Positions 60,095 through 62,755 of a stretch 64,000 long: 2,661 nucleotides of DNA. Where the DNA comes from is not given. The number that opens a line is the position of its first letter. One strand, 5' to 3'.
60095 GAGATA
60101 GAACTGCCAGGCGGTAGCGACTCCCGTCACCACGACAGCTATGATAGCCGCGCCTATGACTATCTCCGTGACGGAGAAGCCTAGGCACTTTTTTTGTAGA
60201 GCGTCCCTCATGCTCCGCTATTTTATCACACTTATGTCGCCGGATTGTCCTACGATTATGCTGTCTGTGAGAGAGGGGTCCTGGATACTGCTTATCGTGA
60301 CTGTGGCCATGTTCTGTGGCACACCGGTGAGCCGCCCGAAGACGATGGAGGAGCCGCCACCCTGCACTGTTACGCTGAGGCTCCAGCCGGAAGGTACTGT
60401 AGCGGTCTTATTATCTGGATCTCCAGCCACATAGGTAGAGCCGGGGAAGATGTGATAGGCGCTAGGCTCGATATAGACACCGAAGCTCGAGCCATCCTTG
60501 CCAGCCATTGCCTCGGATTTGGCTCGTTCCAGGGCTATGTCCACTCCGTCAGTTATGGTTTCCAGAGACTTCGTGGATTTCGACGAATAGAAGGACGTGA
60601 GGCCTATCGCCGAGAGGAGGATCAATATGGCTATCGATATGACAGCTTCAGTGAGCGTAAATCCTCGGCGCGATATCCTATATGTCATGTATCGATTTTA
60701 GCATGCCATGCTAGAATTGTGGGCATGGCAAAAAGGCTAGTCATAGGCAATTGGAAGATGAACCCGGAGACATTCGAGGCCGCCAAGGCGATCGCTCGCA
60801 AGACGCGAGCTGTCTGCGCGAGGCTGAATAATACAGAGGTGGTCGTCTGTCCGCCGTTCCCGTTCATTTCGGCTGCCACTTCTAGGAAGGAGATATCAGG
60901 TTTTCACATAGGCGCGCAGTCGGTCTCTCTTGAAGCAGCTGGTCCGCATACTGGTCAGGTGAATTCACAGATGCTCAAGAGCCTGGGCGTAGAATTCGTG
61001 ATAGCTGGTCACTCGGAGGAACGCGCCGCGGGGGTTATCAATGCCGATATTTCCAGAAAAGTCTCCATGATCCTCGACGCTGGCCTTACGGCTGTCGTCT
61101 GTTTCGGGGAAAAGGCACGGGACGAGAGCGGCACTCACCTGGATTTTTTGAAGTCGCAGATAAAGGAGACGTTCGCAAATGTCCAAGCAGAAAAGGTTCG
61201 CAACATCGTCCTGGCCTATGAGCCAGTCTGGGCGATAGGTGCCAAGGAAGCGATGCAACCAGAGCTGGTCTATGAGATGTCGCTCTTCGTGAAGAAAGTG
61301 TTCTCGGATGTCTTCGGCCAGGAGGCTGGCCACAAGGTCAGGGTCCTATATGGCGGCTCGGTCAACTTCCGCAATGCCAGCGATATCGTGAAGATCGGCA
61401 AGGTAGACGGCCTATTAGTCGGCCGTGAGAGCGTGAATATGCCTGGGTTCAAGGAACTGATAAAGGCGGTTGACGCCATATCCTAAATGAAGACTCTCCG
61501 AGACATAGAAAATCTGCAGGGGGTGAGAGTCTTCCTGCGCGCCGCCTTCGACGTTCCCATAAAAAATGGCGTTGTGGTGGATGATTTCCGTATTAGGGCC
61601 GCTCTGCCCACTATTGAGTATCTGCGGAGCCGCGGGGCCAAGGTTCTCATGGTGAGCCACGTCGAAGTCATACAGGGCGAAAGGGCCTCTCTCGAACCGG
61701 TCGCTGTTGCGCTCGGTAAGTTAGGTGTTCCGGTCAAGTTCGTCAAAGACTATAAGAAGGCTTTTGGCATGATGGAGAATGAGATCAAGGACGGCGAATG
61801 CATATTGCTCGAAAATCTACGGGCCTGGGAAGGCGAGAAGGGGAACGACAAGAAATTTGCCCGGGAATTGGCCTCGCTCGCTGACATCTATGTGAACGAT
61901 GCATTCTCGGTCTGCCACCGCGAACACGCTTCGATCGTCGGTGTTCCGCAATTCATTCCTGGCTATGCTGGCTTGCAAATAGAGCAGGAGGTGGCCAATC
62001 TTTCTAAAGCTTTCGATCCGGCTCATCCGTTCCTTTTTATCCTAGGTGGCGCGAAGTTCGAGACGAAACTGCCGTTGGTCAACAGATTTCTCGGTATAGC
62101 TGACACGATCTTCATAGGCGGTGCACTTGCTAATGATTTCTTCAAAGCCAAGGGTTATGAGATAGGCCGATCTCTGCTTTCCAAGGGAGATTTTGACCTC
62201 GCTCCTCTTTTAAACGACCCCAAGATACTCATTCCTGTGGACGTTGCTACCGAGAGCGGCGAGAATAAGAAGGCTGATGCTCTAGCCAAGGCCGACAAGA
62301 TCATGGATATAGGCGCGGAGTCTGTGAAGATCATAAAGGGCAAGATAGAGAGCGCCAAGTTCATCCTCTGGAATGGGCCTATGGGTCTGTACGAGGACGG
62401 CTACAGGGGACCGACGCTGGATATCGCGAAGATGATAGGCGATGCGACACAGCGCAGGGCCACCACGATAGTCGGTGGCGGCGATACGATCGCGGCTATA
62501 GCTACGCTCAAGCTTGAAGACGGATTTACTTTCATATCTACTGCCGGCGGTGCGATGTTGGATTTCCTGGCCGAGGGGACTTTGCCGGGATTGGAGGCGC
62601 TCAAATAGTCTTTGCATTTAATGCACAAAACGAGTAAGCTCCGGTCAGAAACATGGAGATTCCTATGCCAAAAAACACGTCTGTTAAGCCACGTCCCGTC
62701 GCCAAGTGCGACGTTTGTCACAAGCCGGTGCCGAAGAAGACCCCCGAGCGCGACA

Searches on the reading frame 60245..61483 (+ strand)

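Call 16: search_protein_families(library=pfam, proteins=[window:60245-61483:+], max_evalue=0.00001)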
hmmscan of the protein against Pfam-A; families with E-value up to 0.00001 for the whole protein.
window:60245-61483:+ (413 aa): 1 family
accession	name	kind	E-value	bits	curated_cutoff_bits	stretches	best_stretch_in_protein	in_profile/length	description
PF00121.24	TIM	-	1.2e-65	221.9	20.1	1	165-408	2-244/245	Triosephosphate isomerase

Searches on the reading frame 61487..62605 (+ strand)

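Call 16: search_protein_families(library=pfam, proteins=[window:61487-62605:+], max_evalue=0.00001)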
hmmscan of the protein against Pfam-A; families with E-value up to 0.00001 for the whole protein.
window:61487-62605:+ (373 aa): 1 family
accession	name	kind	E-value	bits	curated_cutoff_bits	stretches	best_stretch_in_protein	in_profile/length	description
PF00162.24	PGK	-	3.2e-107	359.3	27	1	5-362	2-377/379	Phosphoglycerate kinase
